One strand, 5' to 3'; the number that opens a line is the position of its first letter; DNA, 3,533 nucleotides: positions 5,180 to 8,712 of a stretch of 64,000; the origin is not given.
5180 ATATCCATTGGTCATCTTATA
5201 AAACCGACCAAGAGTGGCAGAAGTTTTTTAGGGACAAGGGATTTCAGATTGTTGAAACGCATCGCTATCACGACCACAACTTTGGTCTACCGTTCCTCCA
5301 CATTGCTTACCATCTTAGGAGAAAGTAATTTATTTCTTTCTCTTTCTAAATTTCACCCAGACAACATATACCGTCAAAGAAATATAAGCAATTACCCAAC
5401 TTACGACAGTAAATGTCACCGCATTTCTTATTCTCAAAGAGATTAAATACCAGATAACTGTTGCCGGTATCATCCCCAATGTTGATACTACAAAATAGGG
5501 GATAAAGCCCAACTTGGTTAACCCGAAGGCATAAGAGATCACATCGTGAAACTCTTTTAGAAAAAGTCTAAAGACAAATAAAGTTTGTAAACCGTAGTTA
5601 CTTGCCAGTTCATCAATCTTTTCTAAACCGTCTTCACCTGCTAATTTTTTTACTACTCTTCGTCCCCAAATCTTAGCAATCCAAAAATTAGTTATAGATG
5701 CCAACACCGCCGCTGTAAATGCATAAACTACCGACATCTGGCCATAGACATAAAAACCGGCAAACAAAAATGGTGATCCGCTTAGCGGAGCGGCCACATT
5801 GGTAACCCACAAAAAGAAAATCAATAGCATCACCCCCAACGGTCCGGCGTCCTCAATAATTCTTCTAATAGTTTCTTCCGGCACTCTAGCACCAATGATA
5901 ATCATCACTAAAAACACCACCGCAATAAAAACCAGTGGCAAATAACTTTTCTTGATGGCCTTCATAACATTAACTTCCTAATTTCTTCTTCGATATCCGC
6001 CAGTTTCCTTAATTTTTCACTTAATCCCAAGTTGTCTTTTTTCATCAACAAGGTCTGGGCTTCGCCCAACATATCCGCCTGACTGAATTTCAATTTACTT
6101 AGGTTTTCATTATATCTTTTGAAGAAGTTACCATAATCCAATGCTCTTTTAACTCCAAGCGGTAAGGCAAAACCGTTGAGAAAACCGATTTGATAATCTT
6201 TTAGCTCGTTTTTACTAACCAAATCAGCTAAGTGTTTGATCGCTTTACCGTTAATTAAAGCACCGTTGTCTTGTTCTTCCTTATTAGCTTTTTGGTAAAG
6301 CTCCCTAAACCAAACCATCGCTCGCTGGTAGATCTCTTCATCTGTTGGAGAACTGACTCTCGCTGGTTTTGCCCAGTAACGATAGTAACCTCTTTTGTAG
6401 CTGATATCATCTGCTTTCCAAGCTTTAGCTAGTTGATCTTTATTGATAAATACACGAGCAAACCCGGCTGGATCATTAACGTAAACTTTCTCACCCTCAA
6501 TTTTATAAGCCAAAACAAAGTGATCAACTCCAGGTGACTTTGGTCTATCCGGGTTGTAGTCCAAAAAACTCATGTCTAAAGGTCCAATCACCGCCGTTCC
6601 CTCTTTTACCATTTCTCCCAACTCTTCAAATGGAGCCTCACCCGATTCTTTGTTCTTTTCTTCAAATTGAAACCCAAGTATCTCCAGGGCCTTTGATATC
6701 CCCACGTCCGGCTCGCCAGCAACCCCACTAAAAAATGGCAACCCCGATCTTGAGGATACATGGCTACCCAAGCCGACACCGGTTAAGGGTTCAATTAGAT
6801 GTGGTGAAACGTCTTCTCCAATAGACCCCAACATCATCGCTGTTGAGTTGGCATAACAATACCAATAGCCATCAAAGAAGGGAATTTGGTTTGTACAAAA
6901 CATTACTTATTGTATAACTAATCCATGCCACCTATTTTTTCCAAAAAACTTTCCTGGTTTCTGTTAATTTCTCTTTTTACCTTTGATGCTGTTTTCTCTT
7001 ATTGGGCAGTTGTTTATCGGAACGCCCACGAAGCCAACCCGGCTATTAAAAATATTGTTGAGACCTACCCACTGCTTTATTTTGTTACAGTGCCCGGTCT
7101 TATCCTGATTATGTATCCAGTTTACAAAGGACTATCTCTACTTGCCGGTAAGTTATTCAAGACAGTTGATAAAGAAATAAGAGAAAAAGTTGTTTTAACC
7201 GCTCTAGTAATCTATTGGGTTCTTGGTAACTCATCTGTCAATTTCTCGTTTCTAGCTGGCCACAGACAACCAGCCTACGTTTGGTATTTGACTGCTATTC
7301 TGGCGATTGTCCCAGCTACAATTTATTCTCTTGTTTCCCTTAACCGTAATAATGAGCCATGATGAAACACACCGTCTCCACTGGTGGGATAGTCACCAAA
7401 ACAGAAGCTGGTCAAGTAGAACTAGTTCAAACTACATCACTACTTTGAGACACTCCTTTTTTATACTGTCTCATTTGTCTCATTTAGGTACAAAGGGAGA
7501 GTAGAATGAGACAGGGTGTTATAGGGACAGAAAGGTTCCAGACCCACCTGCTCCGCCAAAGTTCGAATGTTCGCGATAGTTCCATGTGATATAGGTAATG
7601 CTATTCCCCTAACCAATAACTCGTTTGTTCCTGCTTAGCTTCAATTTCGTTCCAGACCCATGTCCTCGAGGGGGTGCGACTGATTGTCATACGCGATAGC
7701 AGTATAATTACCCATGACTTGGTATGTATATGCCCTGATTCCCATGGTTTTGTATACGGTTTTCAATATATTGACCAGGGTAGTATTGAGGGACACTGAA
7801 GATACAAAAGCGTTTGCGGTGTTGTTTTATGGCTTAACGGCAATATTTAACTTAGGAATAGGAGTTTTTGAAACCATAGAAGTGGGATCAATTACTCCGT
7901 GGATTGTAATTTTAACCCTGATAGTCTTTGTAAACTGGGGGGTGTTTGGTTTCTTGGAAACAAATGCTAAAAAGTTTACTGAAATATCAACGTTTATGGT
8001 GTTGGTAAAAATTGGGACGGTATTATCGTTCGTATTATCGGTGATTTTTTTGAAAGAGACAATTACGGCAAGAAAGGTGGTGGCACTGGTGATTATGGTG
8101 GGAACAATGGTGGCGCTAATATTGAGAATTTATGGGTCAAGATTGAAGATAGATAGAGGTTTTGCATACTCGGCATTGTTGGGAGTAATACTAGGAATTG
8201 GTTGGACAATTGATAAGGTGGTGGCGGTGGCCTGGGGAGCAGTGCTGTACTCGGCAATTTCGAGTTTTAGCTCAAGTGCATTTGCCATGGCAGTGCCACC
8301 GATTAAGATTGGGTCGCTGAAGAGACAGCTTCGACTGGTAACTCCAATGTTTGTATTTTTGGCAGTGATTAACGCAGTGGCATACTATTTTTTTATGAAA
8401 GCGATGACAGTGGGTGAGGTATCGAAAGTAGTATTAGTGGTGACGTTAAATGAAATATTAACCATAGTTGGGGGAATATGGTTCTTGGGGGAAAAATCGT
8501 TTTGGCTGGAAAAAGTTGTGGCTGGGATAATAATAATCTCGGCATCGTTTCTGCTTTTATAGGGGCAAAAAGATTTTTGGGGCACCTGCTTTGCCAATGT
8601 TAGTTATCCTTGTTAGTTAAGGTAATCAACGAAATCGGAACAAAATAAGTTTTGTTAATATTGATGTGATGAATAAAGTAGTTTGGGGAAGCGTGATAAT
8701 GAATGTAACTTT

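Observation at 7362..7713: Strand-composition (GC-skew) switch at a repeat-bearing 352-bp spacer: origin-like signature 55 kb from dnaA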

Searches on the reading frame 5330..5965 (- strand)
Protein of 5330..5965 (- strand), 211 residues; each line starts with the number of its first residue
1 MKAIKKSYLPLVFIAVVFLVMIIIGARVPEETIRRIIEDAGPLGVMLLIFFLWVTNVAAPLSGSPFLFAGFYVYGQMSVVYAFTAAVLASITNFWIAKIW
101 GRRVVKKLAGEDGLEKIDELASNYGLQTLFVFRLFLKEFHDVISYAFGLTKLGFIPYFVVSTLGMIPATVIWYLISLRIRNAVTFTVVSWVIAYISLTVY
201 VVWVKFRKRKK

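Call 6: search_protein_families(library=pfam, proteins=[window:5330-5965:-])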
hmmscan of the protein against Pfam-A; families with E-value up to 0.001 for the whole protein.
window:5330-5965:- (211 aa): 1 family
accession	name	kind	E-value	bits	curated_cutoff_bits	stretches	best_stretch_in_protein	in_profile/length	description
PF09335.16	VTT_dom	-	7.6e-15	55.9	33.9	1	63-175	3-120/123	VTT domain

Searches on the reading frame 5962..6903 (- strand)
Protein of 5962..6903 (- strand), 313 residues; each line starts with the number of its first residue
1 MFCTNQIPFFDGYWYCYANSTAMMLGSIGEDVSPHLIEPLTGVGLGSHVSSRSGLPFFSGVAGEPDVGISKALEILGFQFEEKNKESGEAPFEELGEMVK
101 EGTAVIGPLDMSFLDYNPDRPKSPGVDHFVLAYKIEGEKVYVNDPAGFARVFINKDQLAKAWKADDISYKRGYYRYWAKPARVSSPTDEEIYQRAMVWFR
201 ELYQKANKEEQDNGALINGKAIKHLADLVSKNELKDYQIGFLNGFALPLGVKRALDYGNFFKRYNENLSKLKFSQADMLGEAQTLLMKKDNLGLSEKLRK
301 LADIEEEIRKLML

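Call 6: search_protein_families(library=pfam, proteins=[window:5962-6903:-])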
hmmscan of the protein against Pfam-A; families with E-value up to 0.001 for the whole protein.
window:5962-6903:- (313 aa): 2 families
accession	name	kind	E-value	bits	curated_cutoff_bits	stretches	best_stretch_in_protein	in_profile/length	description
PF14399.12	BtrH_N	-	9.2e-05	23.1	29.7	1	51-145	39-134/134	Butirosin biosynthesis protein H, N-terminal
PF13529.12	Peptidase_C39_2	-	0.00018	22.6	24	0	5-146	7-143/143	Peptidase_C39 like family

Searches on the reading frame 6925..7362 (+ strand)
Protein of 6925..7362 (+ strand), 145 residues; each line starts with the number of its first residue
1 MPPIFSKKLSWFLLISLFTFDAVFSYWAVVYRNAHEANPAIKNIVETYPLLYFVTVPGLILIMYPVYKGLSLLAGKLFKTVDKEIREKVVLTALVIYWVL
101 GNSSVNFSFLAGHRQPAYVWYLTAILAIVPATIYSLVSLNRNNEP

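Call 6: search_protein_families(library=pfam, proteins=[window:6925-7362:+])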
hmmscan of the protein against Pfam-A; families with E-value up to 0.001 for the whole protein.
window:6925-7362:+ (145 aa): 0 families

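Call 15: find_encoding_contigs(protein=window:6925-7362:+, flank=10000, max_places=6)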
Protein window:6925-7362:+ (145 aa): 2 contigs read that carry it; 2 places shown.
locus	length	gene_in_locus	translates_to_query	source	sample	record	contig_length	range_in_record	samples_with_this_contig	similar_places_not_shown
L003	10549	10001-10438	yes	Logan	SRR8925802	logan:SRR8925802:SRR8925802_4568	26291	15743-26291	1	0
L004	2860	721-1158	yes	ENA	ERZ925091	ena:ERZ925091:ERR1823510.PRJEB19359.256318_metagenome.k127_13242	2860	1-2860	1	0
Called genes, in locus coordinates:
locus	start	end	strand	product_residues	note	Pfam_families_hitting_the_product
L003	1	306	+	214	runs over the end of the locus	PF00702:Hydrolase, PF13419:HAD_2, PF13242:Hydrolase_like (weak)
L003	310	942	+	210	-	PF03575:Peptidase_S51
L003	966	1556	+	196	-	PF00300:His_Phos_1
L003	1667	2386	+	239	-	PF13847:Methyltransf_31, PF08241:Methyltransf_11, PF13649:Methyltransf_25 (weak)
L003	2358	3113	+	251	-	PF20408:Abhydrolase_11 (faint), PF12146:Hydrolase_4 (weak), PF12697:Abhydrolase_6 (faint), PF00561:Abhydrolase_1 (weak)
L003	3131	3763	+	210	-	PF02586:SRAP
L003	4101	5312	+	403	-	PF00817:IMS, PF11799:IMS_C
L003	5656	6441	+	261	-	PF00459:Inositol_P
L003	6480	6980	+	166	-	PF06966:DUF1295, PF04191:PEMT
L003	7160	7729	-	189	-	-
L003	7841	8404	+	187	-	PF01209:Ubie_methyltran (faint), PF13489:Methyltransf_23, PF07021:MetW, PF13847:Methyltransf_31 (weak), PF08241:Methyltransf_11, PF08242:Methyltransf_12 (weak), PF13649:Methyltransf_25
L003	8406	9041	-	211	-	PF09335:VTT_dom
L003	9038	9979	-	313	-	PF27157:YobF_C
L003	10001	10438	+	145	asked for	-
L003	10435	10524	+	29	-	-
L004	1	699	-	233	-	?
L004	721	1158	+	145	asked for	-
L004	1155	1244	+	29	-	-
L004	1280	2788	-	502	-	PF00239:Resolvase, PF07508:Recombinase, PF13408:Zn_ribbon_recom (faint)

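Call 32: find_homologous_proteins(query=L004:1283-2788:-, max_evalue=1e-20)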
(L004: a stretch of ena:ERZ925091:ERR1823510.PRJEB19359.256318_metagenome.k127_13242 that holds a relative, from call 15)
Query L004:1283-2788:- (502 aa): 7484 proteins with E <= 1e-20 among 8000 candidates; the best 120 are listed.
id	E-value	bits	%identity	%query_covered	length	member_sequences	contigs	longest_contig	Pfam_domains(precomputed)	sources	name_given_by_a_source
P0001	0.0e+0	1021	94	96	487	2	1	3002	PF07508.20,PF00239.27,PF13408.13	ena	-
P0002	4.3e-232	789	40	97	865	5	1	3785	PF07508.20,PF00239.27,PF13408.13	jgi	-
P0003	1.2e-186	640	58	96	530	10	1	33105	PF07508.20,PF00239.27,PF13408.13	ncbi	-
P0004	4.7e-184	631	58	98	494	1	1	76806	PF07508.20,PF00239.27,PF13408.13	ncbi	-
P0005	4.9e-184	631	56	95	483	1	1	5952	PF07508.20,PF00239.27,PF13408.13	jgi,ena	-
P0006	5.8e-184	631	57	98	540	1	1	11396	PF07508.20,PF00239.27,PF13408.13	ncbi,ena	-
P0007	7.1e-184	630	57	96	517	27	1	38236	PF07508.20,PF00239.27,PF13408.13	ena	-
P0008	7.6e-184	630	56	96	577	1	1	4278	PF07508.20,PF00239.27,PF13408.13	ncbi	-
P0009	1.7e-183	629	41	97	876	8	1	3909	PF07697.17,PF07508.20,PF00239.27,PF13408.13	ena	-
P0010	2.5e-183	629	57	96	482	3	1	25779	PF07508.20,PF00239.27,PF13408.13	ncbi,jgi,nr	ncbi:MAG: recombinase family protein [Nitrospira sp.]|nr:recombinase family protein [Nitrospira sp.]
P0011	2.8e-183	628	56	96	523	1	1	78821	PF07508.20,PF00239.27,PF13408.13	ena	-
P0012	1.7e-182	626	57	98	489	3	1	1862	PF07508.20,PF00239.27,PF13408.13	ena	-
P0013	6.1e-182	624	58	96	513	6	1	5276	PF07508.20,PF00239.27,PF13408.13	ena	-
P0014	6.2e-182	624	57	97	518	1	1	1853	PF07508.20,PF00239.27,PF13408.13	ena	-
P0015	6.7e-182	624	57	96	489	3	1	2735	PF07508.20,PF00239.27,PF13408.13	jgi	-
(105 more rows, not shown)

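Call 33: find_encoding_contigs(protein=P0001, flank=10000, max_places=6)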
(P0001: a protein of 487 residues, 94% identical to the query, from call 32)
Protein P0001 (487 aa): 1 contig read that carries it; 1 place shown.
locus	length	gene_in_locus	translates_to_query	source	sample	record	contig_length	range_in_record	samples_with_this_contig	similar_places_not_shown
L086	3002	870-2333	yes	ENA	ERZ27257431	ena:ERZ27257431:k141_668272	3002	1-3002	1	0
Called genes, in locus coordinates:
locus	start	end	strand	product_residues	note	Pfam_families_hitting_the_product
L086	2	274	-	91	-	?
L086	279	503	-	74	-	PF13560:HTH_31, PF12844:HTH_19, PF01381:HTH_3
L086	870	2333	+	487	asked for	PF00239:Resolvase, PF07508:Recombinase, PF13408:Zn_ribbon_recom (weak)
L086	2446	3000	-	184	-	?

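Call 54: find_related_loci(query=L004:1283-2788:-, collection=viral_contigs, flank=10000)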
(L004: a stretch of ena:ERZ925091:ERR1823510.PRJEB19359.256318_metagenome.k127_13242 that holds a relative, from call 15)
Query L004:1283-2788:- (502 aa) in viral_contigs; peptide patterns used: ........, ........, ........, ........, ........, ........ (x = any residue, [..] = any of these).
4 stretches matched a pattern; 2 encode a relative of the query (tblastn E <= 1e-3); 2 distinct loci.
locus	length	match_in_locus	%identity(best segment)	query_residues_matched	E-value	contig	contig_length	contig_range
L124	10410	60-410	68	1-117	7e-52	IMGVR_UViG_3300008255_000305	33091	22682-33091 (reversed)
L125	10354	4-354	68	1-117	5e-52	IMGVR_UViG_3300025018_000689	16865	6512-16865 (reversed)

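Call 72: find_encoding_contigs(protein=P0004, flank=10000, max_places=3)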
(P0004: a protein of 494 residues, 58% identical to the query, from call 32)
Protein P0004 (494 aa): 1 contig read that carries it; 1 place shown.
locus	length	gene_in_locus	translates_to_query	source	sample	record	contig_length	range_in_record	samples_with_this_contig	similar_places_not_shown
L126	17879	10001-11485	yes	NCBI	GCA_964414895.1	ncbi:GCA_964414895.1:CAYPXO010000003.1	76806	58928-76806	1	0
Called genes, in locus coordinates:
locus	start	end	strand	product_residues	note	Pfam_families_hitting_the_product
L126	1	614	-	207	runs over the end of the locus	PF18306:LDcluster4, PF03641:Lysine_decarbox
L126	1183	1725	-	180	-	-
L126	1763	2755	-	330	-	-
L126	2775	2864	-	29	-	-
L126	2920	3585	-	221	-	-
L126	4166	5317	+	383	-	PF13384:HTH_23 (faint), PF13518:HTH_28 (weak), PF13565:HTH_32 (weak), PF13683:rve_3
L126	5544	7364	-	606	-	PF02463:SMC_N, PF11398:DUF2813 (faint), PF13175:AAA_15, PF13476:AAA_23, PF13304:AAA_21, PF20469:OLD-like_TOPRIM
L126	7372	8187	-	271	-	PF09520:HinfI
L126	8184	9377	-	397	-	PF01555:N6_N4_Mtase (weak), PF02086:MethyltransfD12 (faint)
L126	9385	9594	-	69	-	PF12844:HTH_19, PF13443:HTH_26 (weak), PF01381:HTH_3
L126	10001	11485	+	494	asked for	PF00239:Resolvase, PF07508:Recombinase, PF13408:Zn_ribbon_recom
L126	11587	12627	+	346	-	PF01467:CTP_transf_like, PF04019:DUF359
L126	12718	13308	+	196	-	PF18933:PsbP_2 (faint)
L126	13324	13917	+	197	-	-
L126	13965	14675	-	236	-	PF18912:DZR_2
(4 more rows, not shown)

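Call 81: search_protein_families(library=padloc, proteins=[window:6925-7362:+], max_evalue=0.001)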
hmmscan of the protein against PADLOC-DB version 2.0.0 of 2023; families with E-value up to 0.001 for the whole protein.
window:6925-7362:+ (145 aa): 0 families

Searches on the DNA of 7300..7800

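Call 35: search_rna_families(source=window, start=7300, end=7800, threshold=evalue, max_evalue=10, show_alignments=3)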
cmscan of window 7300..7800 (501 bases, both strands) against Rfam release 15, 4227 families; matches with E-value up to 10: 5.
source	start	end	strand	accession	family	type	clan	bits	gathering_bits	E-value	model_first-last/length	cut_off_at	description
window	7705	7782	+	RF02477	GlsR9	Gene; snRNA; snoRNA; CD-box;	-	20.1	95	0.055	1-79/79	no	Small nucleolar RNA GlsR9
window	7454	7526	+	RF03853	mir-2013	Gene; miRNA;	-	18.9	70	0.36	1-83/83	no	mir-2013 microRNA precursor family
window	7377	7481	+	RF00811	mir-84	Gene; miRNA;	-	17.6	60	0.22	1-75/75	no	mir-84 microRNA precursor family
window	7593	7663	+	RF00554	SNORA48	Gene; snRNA; snoRNA; HACA-box;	CL00037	15.3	50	1.3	1-135/135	no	Small nucleolar RNA SNORA48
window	7415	7499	+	RF02843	RefA5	Gene; antisense;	-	15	91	2.3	1-68/68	no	Enterococcus sRNA A5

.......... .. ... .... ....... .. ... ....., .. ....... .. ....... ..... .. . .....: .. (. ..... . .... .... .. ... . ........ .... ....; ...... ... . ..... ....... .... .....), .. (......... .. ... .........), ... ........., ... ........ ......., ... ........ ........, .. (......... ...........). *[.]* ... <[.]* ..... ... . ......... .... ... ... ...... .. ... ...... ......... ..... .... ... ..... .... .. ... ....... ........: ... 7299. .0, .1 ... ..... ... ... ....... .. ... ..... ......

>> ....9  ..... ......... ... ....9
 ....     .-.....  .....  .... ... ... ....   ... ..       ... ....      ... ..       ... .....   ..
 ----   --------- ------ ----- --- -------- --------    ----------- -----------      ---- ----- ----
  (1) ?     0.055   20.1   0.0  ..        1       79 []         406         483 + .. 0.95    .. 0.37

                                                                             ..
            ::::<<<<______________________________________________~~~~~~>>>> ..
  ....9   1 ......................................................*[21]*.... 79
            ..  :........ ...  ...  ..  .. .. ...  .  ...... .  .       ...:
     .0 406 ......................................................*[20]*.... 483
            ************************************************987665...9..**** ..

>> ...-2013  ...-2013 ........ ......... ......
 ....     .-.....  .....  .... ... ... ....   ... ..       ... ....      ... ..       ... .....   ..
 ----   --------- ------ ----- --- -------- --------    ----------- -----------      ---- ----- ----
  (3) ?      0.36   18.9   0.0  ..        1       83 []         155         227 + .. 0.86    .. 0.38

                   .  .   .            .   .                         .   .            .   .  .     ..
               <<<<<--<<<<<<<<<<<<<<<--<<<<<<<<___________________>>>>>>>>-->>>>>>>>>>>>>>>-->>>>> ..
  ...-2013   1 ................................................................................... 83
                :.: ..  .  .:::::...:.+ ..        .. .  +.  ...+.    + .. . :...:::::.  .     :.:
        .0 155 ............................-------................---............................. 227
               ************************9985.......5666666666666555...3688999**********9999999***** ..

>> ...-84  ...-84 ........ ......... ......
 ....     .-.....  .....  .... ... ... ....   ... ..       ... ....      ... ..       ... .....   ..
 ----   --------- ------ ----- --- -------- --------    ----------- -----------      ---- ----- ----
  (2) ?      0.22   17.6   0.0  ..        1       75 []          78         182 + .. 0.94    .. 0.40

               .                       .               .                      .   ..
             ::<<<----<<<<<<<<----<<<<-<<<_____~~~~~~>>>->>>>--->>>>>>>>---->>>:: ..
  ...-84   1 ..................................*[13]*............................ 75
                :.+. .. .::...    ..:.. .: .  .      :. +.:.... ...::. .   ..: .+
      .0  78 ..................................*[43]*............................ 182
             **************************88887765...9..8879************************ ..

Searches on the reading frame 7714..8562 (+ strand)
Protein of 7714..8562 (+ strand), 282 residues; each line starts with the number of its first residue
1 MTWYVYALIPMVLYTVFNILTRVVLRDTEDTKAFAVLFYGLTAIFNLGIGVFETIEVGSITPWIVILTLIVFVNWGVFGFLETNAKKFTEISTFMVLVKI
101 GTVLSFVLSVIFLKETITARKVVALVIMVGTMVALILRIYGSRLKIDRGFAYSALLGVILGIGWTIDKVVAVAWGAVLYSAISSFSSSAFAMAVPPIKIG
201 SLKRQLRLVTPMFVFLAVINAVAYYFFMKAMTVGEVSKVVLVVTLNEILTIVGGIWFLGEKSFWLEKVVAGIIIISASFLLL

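Call 6: search_protein_families(library=pfam, proteins=[window:7714-8562:+])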
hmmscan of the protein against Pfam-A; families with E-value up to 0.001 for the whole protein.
window:7714-8562:+ (282 aa): 1 family
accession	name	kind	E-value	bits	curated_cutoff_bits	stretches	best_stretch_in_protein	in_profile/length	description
PF00892.27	EamA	-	2e-14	54.4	28.2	2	151-281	5-134/135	EamA-like transporter family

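Call 18: find_encoding_contigs(protein=window:7714-8562:+, flank=10000, max_places=10)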
Protein window:7714-8562:+ (282 aa): 1 contig read that carries it; 1 place shown.
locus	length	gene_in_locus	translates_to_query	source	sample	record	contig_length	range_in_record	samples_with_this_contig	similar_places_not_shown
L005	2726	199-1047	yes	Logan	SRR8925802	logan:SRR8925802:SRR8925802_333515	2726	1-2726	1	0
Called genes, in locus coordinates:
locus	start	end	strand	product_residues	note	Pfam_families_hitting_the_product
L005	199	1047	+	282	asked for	PF00892:EamA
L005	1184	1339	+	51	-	-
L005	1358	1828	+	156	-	PF12641:Flavodoxin_3 (faint), PF12682:Flavodoxin_4 (faint), PF12724:Flavodoxin_5 (faint)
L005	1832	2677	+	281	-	PF00892:EamA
